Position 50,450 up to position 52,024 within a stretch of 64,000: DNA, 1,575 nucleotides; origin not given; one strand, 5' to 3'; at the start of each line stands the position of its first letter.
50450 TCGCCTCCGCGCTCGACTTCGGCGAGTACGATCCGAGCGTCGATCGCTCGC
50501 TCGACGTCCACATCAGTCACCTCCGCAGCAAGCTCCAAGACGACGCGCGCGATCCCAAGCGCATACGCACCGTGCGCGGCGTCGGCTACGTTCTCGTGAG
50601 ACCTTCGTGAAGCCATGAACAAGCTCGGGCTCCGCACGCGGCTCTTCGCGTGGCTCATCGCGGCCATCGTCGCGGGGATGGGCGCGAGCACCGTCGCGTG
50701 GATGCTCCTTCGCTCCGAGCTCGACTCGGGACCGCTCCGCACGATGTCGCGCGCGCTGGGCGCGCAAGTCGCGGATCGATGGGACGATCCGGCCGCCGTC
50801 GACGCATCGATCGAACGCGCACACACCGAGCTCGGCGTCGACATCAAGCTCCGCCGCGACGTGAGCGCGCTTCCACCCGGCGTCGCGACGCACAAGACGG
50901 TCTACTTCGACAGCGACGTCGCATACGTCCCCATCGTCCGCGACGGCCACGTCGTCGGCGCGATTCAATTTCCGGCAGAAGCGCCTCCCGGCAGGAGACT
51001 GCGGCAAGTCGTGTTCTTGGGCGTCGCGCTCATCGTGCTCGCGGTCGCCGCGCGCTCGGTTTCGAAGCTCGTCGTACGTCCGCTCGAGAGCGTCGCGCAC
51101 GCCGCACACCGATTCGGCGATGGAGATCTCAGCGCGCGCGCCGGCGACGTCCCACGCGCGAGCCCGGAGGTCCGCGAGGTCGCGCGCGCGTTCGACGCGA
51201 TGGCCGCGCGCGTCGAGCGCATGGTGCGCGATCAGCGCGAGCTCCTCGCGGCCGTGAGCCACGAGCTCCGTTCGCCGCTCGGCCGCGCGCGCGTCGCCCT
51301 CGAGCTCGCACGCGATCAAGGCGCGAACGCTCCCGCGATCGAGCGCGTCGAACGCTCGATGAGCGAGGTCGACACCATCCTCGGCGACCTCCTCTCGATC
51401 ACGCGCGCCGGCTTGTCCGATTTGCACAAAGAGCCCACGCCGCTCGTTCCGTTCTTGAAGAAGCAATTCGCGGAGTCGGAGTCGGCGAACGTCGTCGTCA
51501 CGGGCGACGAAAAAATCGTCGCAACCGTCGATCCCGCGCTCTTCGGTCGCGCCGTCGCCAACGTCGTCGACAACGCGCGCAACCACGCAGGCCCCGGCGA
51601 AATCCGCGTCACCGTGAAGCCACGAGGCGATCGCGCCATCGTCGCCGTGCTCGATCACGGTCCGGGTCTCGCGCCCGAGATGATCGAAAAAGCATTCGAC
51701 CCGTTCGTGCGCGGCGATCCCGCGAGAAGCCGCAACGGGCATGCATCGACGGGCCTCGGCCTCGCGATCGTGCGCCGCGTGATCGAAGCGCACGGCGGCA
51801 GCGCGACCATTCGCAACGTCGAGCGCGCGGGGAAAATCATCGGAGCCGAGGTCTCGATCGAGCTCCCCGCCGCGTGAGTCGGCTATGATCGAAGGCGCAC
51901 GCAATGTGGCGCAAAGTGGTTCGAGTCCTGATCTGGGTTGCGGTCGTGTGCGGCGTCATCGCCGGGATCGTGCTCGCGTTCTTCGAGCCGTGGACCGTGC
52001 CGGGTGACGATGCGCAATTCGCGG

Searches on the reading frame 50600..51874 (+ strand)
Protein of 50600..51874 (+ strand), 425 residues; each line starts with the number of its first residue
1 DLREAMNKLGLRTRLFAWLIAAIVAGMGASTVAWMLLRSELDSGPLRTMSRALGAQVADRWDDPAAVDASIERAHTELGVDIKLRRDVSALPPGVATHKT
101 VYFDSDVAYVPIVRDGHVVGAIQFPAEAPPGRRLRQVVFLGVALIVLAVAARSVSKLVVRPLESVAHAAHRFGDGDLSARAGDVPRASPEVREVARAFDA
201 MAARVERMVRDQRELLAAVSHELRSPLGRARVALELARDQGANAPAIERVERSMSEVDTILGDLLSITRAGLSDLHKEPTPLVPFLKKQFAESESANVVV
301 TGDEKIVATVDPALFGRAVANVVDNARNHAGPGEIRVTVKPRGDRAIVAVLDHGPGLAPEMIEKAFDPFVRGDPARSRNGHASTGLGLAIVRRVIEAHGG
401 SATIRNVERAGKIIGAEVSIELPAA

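Call 29: search_protein_families(library=pfam, max_evalue=0.001, proteins=[window:50600-51874:+])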
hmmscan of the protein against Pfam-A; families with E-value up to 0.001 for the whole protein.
window:50600-51874:+ (425 aa): 4 families
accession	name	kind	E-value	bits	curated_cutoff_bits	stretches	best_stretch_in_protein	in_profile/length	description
PF02518.31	HATPase_c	-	1.2e-22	80.9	26.4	1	311-424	2-109/111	Histidine kinase-, DNA gyrase B-, and HSP90-like ATPase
PF00672.30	HAMP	-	1.3e-09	38.7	25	1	155-206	3-52/53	HAMP domain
PF00512.31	HisKA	-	1.6e-09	38.1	26.9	1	212-270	2-63/66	His Kinase A (phospho-acceptor) domain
PF13581.12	HATPase_c_2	-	0.00026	21.4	27.4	1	318-396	39-110/127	Histidine kinase-like ATPase domain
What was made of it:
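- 49927..51877 (+): Context: OmpR-type response regulator (49927-50607) and HAMP/HisKA histidine kinase (50615-51877). They are conserved upstream of most orthologous stand-alone modules whose flank is long enough to show them. Pfam on the kinase (call 29).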
